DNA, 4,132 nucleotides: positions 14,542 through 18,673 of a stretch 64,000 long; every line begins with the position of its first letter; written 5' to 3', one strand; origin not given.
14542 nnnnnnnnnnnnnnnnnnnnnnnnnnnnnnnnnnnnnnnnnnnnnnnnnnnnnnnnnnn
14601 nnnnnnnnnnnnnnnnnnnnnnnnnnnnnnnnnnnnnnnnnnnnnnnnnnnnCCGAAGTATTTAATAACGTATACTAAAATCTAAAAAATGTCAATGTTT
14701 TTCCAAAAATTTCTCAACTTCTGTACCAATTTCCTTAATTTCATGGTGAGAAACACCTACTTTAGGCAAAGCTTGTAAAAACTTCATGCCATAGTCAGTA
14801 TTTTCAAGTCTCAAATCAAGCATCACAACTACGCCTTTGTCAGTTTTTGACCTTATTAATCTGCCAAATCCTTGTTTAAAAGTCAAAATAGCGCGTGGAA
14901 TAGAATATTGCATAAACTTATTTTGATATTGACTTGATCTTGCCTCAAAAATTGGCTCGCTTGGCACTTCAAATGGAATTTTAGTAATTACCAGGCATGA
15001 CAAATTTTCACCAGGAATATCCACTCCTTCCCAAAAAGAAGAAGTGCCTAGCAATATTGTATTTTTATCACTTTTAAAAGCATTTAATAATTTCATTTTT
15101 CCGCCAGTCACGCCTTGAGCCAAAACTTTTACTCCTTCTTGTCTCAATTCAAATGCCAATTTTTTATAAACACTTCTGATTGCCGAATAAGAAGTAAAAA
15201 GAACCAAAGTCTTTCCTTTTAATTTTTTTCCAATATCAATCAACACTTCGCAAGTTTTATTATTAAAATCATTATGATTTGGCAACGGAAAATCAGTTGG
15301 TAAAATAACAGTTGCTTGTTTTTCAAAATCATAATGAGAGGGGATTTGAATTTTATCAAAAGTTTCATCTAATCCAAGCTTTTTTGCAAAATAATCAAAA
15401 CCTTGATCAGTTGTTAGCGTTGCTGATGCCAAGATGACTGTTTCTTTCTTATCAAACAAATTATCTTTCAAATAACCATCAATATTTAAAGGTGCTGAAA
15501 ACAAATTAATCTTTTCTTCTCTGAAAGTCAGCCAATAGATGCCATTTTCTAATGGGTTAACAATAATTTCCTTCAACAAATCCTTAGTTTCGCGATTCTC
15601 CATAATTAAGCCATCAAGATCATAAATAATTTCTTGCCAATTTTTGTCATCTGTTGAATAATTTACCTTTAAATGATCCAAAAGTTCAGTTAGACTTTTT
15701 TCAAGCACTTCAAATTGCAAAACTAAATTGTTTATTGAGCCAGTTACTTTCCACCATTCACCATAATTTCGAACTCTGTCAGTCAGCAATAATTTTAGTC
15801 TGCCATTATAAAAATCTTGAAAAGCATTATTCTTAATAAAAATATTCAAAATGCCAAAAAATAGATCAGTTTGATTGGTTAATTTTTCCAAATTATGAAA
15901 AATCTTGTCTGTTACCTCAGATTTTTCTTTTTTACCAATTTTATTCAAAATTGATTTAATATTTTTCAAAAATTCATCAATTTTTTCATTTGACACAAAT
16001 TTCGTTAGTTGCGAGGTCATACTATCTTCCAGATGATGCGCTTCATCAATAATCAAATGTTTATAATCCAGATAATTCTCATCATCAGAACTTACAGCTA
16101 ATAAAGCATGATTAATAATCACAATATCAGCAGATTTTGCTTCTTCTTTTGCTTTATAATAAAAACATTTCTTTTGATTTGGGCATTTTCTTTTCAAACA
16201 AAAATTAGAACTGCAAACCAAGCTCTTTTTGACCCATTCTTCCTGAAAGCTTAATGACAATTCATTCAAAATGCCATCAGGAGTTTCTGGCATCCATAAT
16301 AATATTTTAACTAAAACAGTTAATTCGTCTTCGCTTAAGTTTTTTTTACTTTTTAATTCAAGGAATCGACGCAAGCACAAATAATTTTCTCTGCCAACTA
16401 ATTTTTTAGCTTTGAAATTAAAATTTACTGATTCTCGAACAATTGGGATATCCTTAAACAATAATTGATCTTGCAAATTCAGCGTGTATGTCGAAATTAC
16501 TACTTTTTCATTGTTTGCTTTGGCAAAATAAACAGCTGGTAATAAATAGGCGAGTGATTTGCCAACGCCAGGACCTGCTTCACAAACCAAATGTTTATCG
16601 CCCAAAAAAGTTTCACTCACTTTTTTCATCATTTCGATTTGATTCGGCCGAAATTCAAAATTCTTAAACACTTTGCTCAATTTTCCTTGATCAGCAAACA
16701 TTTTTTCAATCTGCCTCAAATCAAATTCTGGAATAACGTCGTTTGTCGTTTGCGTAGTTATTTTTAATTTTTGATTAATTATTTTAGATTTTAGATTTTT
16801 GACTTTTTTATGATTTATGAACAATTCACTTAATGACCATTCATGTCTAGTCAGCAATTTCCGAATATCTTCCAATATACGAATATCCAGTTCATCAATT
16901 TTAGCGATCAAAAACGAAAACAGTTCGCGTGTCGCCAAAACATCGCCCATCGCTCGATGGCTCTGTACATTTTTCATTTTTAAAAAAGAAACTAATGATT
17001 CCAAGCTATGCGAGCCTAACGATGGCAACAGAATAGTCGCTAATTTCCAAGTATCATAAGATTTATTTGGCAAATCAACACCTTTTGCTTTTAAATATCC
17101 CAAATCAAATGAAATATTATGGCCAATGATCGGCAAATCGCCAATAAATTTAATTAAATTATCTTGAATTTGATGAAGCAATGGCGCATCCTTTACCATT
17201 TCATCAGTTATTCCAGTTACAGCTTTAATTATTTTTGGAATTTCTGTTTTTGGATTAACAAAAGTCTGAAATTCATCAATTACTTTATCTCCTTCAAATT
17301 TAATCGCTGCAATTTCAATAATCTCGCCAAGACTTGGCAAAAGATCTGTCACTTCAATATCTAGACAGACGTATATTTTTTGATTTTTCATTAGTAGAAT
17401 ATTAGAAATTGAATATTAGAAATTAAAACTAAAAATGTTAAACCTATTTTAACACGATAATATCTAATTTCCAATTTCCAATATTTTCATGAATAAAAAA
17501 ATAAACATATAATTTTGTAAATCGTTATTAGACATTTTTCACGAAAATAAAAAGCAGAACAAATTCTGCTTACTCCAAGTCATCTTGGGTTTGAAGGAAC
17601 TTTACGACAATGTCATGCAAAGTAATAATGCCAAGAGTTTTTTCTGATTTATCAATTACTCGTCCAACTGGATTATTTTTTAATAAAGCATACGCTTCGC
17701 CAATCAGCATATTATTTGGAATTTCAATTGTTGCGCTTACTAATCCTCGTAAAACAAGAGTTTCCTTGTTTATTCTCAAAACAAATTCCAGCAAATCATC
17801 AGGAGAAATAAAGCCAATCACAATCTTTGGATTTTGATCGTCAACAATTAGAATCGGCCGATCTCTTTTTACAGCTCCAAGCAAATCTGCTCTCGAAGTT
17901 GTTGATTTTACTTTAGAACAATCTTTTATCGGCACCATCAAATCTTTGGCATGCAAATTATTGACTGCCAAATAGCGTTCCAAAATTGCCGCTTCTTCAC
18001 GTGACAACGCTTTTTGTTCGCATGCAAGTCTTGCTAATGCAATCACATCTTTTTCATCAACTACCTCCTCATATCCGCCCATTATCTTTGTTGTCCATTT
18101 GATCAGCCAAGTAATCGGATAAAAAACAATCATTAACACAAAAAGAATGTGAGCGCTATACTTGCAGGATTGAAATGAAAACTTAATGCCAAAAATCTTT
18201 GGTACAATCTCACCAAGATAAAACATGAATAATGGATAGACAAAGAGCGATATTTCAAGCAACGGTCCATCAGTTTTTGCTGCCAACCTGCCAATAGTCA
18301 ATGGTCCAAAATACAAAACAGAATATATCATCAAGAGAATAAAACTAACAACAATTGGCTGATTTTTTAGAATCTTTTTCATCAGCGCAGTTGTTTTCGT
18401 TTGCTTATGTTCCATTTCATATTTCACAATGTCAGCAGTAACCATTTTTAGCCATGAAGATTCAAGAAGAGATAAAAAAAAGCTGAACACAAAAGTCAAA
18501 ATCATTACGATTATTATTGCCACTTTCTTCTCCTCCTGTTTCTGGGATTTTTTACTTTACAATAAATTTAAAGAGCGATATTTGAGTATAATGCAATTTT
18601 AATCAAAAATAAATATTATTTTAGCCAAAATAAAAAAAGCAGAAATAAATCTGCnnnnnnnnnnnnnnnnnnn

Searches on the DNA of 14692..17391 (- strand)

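Call 47: search_rna_families(source=L031, threshold=gathering)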
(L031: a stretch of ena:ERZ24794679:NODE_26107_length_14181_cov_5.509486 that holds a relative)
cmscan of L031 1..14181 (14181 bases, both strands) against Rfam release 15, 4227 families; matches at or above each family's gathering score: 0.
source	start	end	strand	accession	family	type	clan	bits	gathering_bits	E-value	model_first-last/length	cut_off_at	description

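Call 54: search_rna_families(sources=[L035, L033], threshold=gathering)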
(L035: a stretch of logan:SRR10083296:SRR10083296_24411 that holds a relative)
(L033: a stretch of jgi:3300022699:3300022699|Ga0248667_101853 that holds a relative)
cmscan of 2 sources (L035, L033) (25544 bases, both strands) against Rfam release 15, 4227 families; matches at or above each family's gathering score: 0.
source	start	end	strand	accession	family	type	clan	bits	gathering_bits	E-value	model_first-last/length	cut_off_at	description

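Call 55: search_rna_families(source=L035, start=7900, end=8370, threshold=evalue, max_evalue=10, show_alignments=2)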
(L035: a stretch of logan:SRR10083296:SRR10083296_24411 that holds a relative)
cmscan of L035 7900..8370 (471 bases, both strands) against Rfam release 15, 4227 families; matches with E-value up to 10: 4.
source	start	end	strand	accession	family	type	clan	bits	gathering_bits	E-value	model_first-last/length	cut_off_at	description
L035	8282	8351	+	RF04076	mir-H11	Gene; miRNA;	-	17.4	70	2.5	1-72/72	no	mir-H11 microRNA precursor family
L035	8075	8124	-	RF03497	MIR5038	Gene; miRNA;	-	16.5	70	2.6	1-75/75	no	MIR5038 microRNA precursor family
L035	8075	8124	+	RF04157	MIR9486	Gene; miRNA;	-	15.9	100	2.2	20-101/119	no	MIR9486 microRNA precursor family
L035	8317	8342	-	RF01785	blv_FSE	Cis-reg; frameshift_element;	-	15.1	34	4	1-27/27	no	ribosomal frameshift site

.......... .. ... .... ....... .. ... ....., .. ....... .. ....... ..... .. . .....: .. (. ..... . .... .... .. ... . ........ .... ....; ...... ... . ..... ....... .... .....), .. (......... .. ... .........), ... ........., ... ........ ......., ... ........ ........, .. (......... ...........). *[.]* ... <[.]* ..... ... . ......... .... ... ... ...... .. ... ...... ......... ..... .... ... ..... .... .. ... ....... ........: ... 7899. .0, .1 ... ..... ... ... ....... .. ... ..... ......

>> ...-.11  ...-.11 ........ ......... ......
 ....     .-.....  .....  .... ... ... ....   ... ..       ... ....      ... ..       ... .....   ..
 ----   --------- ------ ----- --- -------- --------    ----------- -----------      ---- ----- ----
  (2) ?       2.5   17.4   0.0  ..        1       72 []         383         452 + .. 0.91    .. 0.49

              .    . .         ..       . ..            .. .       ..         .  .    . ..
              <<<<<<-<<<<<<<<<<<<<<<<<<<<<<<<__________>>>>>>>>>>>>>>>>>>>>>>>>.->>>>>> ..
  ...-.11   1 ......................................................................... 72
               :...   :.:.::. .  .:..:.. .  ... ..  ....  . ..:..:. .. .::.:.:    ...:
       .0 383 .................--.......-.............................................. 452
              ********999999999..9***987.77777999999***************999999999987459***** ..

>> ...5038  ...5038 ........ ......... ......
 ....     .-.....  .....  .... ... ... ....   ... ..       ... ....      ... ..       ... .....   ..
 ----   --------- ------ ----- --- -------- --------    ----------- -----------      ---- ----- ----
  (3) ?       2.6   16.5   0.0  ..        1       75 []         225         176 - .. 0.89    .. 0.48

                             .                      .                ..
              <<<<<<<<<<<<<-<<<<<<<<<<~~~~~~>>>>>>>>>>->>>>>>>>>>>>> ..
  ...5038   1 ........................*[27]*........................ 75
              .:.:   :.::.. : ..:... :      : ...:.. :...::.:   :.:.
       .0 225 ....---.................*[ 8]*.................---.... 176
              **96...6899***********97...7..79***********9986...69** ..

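Call 56: search_rna_families(source=L033, start=8440, end=8890, threshold=evalue, max_evalue=10)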
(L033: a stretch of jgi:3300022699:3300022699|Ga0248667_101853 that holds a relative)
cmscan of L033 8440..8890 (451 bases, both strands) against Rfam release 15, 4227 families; matches with E-value up to 10: 2.
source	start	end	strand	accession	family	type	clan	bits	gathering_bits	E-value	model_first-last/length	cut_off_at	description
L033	8624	8648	+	RF01933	bxd_5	Gene; lncRNA;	-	10.3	50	7.4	1-57/57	no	Bithoraxoid conserved region 5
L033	8846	8864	+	RF01673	PhrS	Gene; sRNA;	-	9.4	37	5.5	185-203/212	no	PhrS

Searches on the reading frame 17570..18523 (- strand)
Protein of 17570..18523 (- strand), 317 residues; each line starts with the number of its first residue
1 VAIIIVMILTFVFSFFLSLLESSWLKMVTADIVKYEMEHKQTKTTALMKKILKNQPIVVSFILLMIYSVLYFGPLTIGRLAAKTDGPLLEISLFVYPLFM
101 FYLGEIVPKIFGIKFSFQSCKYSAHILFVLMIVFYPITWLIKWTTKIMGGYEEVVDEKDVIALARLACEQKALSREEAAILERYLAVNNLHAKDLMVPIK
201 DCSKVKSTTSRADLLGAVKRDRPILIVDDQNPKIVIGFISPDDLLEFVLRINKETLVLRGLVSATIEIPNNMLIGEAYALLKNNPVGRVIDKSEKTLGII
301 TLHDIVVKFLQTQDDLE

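Call 9: search_protein_families(library=pfam, proteins=[window:17570-18523:-])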
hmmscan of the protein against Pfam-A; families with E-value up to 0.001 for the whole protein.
window:17570-18523:- (317 aa): 2 families
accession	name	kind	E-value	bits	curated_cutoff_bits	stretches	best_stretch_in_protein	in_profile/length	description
PF01595.25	CNNM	-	5.7e-17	62.4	28.4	1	6-177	2-181/181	Cyclin M transmembrane N-terminal domain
PF00571.33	CBS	-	8e-08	33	24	0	268-306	12-52/57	CBS domain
